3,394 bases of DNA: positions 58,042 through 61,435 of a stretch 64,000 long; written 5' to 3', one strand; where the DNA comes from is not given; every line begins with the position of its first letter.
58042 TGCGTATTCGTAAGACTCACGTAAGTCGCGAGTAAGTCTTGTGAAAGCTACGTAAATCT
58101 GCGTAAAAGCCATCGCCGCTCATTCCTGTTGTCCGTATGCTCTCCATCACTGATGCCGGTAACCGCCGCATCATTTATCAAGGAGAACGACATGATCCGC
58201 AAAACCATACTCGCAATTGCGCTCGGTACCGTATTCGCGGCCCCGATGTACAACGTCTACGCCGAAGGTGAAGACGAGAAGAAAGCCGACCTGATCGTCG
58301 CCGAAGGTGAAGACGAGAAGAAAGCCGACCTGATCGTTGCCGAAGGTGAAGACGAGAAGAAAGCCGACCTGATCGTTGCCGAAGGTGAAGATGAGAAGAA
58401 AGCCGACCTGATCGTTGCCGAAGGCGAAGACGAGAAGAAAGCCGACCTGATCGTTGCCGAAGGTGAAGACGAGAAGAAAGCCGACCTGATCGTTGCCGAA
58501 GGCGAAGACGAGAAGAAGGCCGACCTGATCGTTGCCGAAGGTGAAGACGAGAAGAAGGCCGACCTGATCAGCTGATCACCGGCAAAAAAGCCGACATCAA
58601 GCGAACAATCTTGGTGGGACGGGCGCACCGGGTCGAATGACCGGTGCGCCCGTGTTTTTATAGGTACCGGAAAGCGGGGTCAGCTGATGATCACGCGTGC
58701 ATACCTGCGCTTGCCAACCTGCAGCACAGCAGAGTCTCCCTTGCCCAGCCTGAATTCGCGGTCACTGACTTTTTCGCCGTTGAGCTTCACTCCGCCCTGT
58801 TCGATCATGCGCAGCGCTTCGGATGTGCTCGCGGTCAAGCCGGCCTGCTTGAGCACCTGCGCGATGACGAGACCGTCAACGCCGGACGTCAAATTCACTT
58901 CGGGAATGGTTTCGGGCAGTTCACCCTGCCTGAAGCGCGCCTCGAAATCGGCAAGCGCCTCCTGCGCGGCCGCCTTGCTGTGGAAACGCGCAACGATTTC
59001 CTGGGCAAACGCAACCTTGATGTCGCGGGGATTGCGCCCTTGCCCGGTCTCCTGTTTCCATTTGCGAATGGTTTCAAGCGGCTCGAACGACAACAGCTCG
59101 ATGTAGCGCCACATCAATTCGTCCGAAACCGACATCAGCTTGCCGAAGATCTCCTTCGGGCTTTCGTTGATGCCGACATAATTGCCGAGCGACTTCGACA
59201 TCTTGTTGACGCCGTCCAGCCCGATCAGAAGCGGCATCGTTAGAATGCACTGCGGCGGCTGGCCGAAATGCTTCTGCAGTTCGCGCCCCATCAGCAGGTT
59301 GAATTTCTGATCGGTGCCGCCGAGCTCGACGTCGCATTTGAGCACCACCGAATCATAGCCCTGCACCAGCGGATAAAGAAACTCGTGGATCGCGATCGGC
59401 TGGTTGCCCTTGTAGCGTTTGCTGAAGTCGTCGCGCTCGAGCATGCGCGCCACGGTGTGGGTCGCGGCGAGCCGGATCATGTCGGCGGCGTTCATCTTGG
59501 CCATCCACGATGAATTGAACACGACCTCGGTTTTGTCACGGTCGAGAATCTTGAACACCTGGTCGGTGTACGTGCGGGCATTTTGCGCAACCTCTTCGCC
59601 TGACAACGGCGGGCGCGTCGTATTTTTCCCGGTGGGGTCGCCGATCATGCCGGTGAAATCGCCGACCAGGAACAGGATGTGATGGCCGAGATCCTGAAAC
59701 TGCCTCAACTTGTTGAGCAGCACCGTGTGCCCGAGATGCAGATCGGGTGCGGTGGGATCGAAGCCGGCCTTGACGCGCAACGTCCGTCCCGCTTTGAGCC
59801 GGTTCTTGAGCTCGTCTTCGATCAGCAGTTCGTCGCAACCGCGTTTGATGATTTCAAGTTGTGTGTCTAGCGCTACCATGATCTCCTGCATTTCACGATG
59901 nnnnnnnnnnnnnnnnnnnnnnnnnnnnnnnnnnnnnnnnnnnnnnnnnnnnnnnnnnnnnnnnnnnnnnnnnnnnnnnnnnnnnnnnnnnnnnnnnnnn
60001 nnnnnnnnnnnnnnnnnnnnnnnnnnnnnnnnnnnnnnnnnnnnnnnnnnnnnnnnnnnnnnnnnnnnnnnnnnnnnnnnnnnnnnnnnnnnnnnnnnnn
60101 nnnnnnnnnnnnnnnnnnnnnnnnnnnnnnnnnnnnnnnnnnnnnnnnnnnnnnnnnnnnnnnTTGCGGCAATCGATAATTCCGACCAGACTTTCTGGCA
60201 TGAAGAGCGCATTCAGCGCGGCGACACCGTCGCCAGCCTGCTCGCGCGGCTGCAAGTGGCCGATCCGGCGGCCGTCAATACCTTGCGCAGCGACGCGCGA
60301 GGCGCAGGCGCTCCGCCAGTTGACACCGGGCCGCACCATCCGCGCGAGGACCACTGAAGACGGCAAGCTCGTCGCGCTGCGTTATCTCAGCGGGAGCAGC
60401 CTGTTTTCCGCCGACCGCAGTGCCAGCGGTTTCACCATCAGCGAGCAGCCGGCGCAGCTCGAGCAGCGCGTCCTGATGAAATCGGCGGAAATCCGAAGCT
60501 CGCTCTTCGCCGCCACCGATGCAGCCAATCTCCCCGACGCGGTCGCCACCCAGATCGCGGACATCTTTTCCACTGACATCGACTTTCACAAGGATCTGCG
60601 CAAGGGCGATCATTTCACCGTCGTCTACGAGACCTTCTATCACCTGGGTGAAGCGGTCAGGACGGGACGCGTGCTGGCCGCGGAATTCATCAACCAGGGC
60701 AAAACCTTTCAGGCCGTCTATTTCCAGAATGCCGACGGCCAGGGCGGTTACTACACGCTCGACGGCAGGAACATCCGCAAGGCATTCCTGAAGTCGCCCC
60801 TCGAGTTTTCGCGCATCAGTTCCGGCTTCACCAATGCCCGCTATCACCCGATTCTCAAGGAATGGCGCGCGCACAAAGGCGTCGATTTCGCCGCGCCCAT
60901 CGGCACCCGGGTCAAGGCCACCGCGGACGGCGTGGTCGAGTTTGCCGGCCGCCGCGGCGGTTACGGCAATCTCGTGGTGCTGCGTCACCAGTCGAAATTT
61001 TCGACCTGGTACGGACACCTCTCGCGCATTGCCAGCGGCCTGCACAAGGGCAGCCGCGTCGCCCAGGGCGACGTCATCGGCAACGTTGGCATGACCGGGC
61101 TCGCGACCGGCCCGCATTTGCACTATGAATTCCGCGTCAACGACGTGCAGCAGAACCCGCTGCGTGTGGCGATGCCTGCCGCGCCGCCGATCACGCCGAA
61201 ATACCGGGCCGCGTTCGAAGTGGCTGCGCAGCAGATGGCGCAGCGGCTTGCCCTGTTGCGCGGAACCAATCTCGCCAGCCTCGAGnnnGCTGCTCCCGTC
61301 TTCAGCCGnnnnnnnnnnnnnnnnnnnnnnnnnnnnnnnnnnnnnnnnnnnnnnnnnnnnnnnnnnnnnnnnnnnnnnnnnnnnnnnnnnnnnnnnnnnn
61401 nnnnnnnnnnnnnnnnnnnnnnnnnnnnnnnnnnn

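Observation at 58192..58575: Small secreted protein made of eight perfect 13-aa repeats (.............) with only synonymous variation between units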

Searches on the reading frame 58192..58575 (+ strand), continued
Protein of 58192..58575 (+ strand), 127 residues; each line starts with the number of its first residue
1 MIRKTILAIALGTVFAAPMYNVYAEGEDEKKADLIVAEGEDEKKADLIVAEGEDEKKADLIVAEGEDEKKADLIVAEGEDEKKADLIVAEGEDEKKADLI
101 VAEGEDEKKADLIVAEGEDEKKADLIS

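Call 46: predict_structure(alignment_id=A1)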
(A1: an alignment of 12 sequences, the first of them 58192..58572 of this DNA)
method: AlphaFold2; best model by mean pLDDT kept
length: 127 residues; sequences in the alignment: 12
mean_pLDDT: 46.2   pTM: 0.12
mean pLDDT of the five models: 46.2, 43.5, 37.2, 33.2, 31.4
residues with pLDDT >= 90: 0; 70-90: 0; 50-70: 31; < 50: 96
segments of 3 or more residues with pLDDT < 50: 22-47, 51-53, 58-98, 102-118, 123-127
pLDDT, mean of each block of 10 residues (from residue 1): 58 54 46 43 47 48 43 41 42 45 43 44 46
secondary structure, 60 per line:
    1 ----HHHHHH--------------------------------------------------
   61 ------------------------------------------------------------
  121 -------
elements in order: H5-10
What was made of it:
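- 58264..58572 (+): Mature region: eight units of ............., the last ending LIS. Net charge is about -3 per unit and the fraction of charged residues is 0.54. It is predicted to be disordered. AlphaFold gives mean pLDDT 46 with no secondary structure (call 46).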

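Call 47: find_encoding_contigs(protein=window:58192-58575:+, flank=2000, max_places=6)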
Protein window:58192-58575:+ (127 aa): 1 contig read that carries it; 1 place shown.
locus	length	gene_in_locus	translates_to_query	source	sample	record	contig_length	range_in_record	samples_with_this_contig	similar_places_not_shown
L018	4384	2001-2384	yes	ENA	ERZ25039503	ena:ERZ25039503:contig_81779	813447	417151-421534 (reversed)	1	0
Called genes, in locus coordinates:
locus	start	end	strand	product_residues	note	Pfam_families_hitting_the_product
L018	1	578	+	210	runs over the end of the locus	PF01625:PMSR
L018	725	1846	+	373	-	PF07992:Pyr_redox_2, PF00070:Pyr_redox (weak)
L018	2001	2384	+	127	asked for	-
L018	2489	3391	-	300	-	PF00579:tRNA-synt_1b, PF22421:SYY_C-terminal (weak), PF01479:S4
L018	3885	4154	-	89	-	-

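Call 50: search_protein_representatives(alignment_id=A1)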
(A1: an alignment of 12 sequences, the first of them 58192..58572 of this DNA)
Query: 12 sequences, 87 profile positions. Proteins with E-value up to 0.001 (for the whole library): 65; up to 1e-10: 21; up to 1e-30: 1. The best 65 are listed.
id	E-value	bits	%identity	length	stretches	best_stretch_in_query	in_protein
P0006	2.4e-35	136.6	-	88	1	1-86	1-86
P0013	2.0e-30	120.8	-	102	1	2-82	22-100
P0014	2.2e-27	111.1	-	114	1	1-86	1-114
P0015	1.8e-25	105.0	-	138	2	1-77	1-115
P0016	3.9e-23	97.5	-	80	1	1-79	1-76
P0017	5.5e-21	90.6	-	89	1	1-83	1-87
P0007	2.2e-20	88.7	-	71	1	1-63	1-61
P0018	8.2e-18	80.4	-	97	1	1-85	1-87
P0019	1.6e-17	79.5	-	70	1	1-67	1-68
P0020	1.7e-17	79.4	-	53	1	1-53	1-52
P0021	4.2e-15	71.7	-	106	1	1-84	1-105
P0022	4.8e-15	71.5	-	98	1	16-84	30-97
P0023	6.9e-15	71.0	-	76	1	1-83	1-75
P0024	4.2e-14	68.5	-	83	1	1-70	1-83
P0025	4.3e-14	68.5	-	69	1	1-70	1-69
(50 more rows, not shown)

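Call 54: find_homologous_proteins(query=A2, max_evalue=0.00001)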
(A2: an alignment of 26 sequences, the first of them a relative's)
Query A2 (26 sequences) (138 aa, profile of the alignment): 202 proteins with E <= 0.00001 among 8000 candidates; the best 120 are listed.
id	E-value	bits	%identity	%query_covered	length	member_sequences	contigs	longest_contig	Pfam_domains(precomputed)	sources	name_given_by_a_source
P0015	1.1e-31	127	100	100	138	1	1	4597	-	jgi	-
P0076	2.9e-29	119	32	99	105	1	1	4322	-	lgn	-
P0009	2.4e-28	116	35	96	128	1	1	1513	-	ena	-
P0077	1.6e-27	113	30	100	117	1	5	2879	-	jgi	jgi:hypothetical protein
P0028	2.3e-27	113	28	100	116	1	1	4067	-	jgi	jgi:hypothetical protein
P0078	2.8e-27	113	36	89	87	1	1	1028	-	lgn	-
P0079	8.7e-27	111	35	99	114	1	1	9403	-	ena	-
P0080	1.1e-26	111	38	89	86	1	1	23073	-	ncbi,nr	ncbi:MAG: hypothetical protein HY527_11405 [Betaproteobacteria bacterium]|nr:hypothetical protein [B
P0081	2.0e-26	110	38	86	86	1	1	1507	-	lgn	-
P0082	5.5e-26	108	46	48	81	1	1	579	-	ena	-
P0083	3.8e-25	106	49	43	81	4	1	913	-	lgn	-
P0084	6.3e-25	105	59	100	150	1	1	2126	-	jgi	jgi:hypothetical protein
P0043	1.8e-24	104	34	46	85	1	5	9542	-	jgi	jgi:hypothetical protein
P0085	3.9e-24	103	48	48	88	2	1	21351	-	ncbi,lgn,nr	ncbi:MAG TPA: hypothetical protein VNK67_13670 [Burkholderiales bacterium]|nr:hypothetical protein [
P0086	4.7e-24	102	45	46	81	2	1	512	-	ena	-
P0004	2.1e-21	94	39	99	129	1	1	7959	-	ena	-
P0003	4.9e-21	93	41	46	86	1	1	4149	-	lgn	-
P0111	1.5e-20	91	49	24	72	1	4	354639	-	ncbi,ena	-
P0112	1.5e-20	91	30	72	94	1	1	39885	-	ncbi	-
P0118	7.0e-20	89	54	39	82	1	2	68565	-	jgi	jgi:hypothetical protein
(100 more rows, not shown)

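Call 56: find_encoding_contigs(protein=P0111, flank=7000, max_places=2)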
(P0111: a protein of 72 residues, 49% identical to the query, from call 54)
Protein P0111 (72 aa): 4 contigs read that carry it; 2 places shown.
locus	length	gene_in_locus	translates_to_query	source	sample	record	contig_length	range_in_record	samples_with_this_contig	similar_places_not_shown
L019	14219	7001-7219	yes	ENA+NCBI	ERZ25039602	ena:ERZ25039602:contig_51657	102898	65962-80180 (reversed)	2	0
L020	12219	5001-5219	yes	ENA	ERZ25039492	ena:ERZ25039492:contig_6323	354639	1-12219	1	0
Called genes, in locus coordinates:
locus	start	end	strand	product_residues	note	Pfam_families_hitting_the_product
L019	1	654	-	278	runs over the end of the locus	-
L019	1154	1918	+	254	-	PF13443:HTH_26 (weak)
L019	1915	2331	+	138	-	PF01625:PMSR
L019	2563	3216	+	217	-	PF04536:TPM_phosphatase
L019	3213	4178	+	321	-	PF04536:TPM_phosphatase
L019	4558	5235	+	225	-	PF00072:Response_reg, PF00486:Trans_reg_C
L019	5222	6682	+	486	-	PF00672:HAMP, PF00512:HisKA (weak), PF02518:HATPase_c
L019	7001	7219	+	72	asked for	-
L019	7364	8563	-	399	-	PF00579:tRNA-synt_1b, PF22421:SYY_C-terminal (weak), PF13275:S4_2 (weak), PF01479:S4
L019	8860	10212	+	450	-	PF22310:NMB0315_dom_I (weak), PF19425:Csd3_N2, PF01551:Peptidase_M23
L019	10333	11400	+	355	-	PF03702:AnmK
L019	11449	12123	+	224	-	PF01613:Flavin_Reduct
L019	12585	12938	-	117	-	PF01521:Fe-S_biosyn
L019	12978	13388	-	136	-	PF04519:Bactofilin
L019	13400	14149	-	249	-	PF20567:DUF6776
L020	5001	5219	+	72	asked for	-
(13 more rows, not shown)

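Call 57: find_encoding_contigs(protein=P0118, flank=7000, max_places=2)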
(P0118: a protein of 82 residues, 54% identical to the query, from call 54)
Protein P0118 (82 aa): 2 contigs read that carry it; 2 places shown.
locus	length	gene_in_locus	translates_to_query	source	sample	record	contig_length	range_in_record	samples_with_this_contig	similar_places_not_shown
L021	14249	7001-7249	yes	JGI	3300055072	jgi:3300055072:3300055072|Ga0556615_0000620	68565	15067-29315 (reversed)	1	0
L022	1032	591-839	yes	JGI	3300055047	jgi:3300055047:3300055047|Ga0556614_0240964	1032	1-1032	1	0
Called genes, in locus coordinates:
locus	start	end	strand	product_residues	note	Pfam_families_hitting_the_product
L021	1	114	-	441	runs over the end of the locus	PF11808:PhoR, PF00989:PAS (weak), PF08448:PAS_4 (faint), PF13188:PAS_8, PF00512:HisKA, PF02518:HATPase_c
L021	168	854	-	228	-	PF00072:Response_reg, PF00486:Trans_reg_C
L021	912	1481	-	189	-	PF01625:PMSR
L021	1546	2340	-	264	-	-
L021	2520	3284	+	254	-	PF13443:HTH_26 (faint)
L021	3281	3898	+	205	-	PF01625:PMSR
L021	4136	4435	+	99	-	-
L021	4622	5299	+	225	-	PF00072:Response_reg, PF00486:Trans_reg_C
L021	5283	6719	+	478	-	PF00672:HAMP, PF00512:HisKA (weak), PF13581:HATPase_c_2 (faint), PF02518:HATPase_c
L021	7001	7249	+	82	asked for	-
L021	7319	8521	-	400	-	PF00579:tRNA-synt_1b, PF22421:SYY_C-terminal (weak), PF13275:S4_2 (faint), PF01479:S4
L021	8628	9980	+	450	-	PF22310:NMB0315_dom_I (weak), PF19425:Csd3_N2 (weak), PF01551:Peptidase_M23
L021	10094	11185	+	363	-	PF03702:AnmK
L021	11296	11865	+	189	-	PF00702:Hydrolase (faint), PF13242:Hydrolase_like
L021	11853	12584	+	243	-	PF00484:Pro_CA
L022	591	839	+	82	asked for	-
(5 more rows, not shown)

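Call 58: find_encoding_contigs(protein=P0112, flank=7000, max_places=2)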
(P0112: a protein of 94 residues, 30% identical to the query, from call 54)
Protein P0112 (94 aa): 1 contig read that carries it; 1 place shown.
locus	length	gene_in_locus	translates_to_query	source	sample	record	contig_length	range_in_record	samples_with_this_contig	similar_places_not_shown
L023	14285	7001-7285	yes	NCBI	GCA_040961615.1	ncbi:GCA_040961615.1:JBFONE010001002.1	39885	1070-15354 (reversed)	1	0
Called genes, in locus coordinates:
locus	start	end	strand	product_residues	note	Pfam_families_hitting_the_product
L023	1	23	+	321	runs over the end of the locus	-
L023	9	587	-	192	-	PF01625:PMSR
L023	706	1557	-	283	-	-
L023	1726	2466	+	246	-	PF13443:HTH_26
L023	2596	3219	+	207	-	PF01625:PMSR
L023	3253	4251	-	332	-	PF00316:FBPase, PF18913:FBPase_C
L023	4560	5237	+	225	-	PF00072:Response_reg, PF00486:Trans_reg_C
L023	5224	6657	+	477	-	PF00672:HAMP, PF00512:HisKA (weak), PF02518:HATPase_c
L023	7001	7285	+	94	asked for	-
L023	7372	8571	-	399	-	PF00579:tRNA-synt_1b, PF22421:SYY_C-terminal (faint), PF01479:S4 (weak)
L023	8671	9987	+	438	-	PF22310:NMB0315_dom_I, PF19425:Csd3_N2, PF01551:Peptidase_M23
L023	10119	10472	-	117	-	PF01521:Fe-S_biosyn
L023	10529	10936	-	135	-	PF04519:Bactofilin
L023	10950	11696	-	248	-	PF20567:DUF6776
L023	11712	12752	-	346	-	PF01118:Semialdhyde_dh, PF02774:Semialdhyde_dhC, PF22698:Semialdhyde_dhC_1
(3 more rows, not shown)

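Call 78: search_solved_structures(query=window:58192-58572:+, max_evalue=1)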
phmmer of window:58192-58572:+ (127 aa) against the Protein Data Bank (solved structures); distinct sequences matched with E-value up to 1: 10.
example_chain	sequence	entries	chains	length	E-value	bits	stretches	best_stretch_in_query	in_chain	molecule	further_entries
8rrh_A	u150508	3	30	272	0.22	14.6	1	30-73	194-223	Prohibitin 1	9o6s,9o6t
7ff5_A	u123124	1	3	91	0.28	14.2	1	58-110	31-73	Phosphocarrier, HPr family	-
9unl_E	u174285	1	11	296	0.31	14.1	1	30-73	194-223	Prohibitin 1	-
9o9z_A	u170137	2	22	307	0.36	13.9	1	30-73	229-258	Prohibitin 1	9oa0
8z5g_A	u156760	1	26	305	0.41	13.7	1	27-77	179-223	Protein QmcA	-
9urz_B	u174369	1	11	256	0.46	13.6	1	27-55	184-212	Prohibitin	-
3o39_A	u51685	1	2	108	0.51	13.4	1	72-101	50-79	Periplasmic protein related to spheroblast formation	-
5wnw_A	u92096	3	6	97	0.54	13.3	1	72-101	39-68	Periplasmic chaperone Spy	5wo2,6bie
5wo1_A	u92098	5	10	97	0.57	13.3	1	72-102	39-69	Periplasmic chaperone Spy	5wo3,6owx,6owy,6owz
3oeo_A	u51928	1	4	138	0.97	12.5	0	71-101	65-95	Spheroplast protein Y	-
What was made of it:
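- On CpxP/Spy/ZraP (LTXXQ) family: Spy chains appear only at E-values of 0.5 or worse (call 78).
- Tried and rejected: The PDB sequence search found nothing better than E = 0.2 (call 78).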

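Call 100: predict_structure(alignment_id=A2)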
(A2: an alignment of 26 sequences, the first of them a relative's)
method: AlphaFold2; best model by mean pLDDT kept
length: 138 residues; sequences in the alignment: 26
mean_pLDDT: 53.2   pTM: 0.15
mean pLDDT of the five models: 53.2, 52.4, 52.3, 50.3, 47.4
residues with pLDDT >= 90: 0; 70-90: 0; 50-70: 95; < 50: 43
segments of 3 or more residues with pLDDT < 50: 31-33, 64-66, 71-75, 77-82, 84-90
pLDDT, mean of each block of 10 residues (from residue 1): 62 59 52 50 53 62 52 46 48 51 54 51 53 53
secondary structure, 60 per line:
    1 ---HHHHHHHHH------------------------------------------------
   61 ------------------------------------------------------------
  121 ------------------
elements in order: H4-12
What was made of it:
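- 58264..58572 (+): A distant member with a 26-sequence alignment gives pLDDT 53 with none either (call 100).
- On SilE/PcoE family: AlphaFold gives pLDDT 46 and 53 with no secondary structure (calls 46, 100).
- On CpxP/Spy/ZraP (LTXXQ) family: No helices are predicted (calls 46, 100).
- Both AlphaFold runs predict disorder (calls 46, 100). Disorder is predicted (calls 46, 100).
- Tried and rejected: Two AlphaFold runs predicted none (calls 46, 100), so no fold search was attempted.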

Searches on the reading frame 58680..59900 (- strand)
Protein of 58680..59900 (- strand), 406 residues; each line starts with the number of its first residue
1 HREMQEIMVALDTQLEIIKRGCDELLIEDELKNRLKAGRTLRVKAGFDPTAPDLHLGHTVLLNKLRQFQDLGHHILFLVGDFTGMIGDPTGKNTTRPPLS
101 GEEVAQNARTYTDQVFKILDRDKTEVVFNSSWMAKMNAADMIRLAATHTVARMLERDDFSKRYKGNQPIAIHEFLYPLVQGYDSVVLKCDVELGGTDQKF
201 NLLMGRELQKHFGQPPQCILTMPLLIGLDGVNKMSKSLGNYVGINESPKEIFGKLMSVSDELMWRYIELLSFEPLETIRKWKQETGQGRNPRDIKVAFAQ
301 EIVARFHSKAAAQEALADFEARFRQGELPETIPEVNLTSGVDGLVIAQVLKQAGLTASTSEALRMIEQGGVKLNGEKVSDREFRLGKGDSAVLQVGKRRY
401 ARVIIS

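Call 10: search_protein_families(library=pfam, proteins=[window:58680-59900:-], max_evalue=0.01)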
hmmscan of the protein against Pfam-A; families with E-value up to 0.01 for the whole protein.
window:58680-59900:- (406 aa): 5 families
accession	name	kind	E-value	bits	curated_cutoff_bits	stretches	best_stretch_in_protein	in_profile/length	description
PF00579.31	tRNA-synt_1b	-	4.7e-84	282.6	21.1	1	38-323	3-291/292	tRNA synthetases class I (W and Y)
PF01479.30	S4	-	4.5e-09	36.3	22.8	1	347-389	4-46/48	S4 domain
PF22421.1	SYY_C-terminal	-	6.7e-07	29.6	27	1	330-401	7-81/83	Tyrosine--tRNA ligase SYY-like C-terminal domain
PF13275.11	S4_2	-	0.00029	21.1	24.6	1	346-390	10-54/65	S4 domain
PF16714.10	TyrRSs_C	-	0.0013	19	30.6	1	343-378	20-55/120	Tyrosyl-tRNA synthetase C-terminal domain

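Call 86: find_homologous_proteins(query=window:58680-59879:-, max_evalue=1e-100)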
Query window:58680-59879:- (399 aa): 8000 proteins with E <= 1e-100 among 8000 candidates; the best 120 are listed.
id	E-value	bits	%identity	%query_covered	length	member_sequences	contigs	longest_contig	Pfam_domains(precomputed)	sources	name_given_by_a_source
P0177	1.0e-261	885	99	100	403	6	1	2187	PF22421.2,PF00579.32,PF01479.31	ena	-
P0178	4.5e-248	841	94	100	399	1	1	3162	PF22421.2,PF00579.32,PF01479.31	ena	-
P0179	9.0e-243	823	92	100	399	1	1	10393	PF22421.2,PF00579.32,PF01479.31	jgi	jgi:tyrosyl-tRNA synthetase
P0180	2.0e-240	815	91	100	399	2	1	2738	PF22421.2,PF00579.32,PF01479.31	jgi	-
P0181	1.5e-232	790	88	100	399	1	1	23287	PF00579.32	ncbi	-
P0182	1.9e-231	786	87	100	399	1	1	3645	PF22421.2,PF00579.32,PF01479.31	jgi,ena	-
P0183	6.5e-231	784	88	100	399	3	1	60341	PF22421.2,PF00579.32,PF01479.31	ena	-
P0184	7.3e-231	784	88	100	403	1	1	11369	PF00579.32,PF01479.31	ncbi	-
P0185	9.6e-231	784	87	100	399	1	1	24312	PF22421.2,PF00579.32,PF01479.31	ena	-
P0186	1.4e-230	783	87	100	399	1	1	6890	PF22421.2,PF00579.32,PF01479.31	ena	-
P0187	1.4e-228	776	86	100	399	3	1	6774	PF22421.2,PF00579.32,PF01479.31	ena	-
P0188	1.1e-227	773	85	100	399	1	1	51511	PF00579.32,PF01479.31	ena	-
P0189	4.1e-227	772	86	100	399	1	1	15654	PF00579.32,PF01479.31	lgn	-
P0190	9.5e-227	770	86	100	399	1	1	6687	PF22421.2,PF00579.32,PF01479.31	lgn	-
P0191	1.6e-224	763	84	100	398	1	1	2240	PF00579.32,PF01479.31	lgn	-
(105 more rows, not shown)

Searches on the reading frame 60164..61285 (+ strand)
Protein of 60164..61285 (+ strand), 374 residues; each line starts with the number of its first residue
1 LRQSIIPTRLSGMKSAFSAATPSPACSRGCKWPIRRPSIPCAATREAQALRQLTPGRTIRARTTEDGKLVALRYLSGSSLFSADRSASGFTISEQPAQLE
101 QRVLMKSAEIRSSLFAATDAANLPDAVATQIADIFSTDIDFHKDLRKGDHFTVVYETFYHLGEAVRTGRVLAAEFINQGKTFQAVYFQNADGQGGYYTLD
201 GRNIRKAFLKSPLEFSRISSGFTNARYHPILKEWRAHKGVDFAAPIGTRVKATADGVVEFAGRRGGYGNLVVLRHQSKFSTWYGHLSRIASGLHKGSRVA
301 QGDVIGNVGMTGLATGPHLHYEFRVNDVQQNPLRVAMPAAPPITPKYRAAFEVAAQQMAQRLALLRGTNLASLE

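Call 10: search_protein_families(library=pfam, proteins=[window:60164-61285:+], max_evalue=0.01)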
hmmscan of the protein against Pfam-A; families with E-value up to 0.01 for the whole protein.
window:60164-61285:+ (374 aa): 2 families
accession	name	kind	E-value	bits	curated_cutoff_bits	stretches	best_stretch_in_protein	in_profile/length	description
PF01551.29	Peptidase_M23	-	3.1e-34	117.5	28.7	1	236-332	2-96/96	Peptidase family M23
PF19425.4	Csd3_N2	-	9e-07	29.3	27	1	107-222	10-120/122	Csd3 second domain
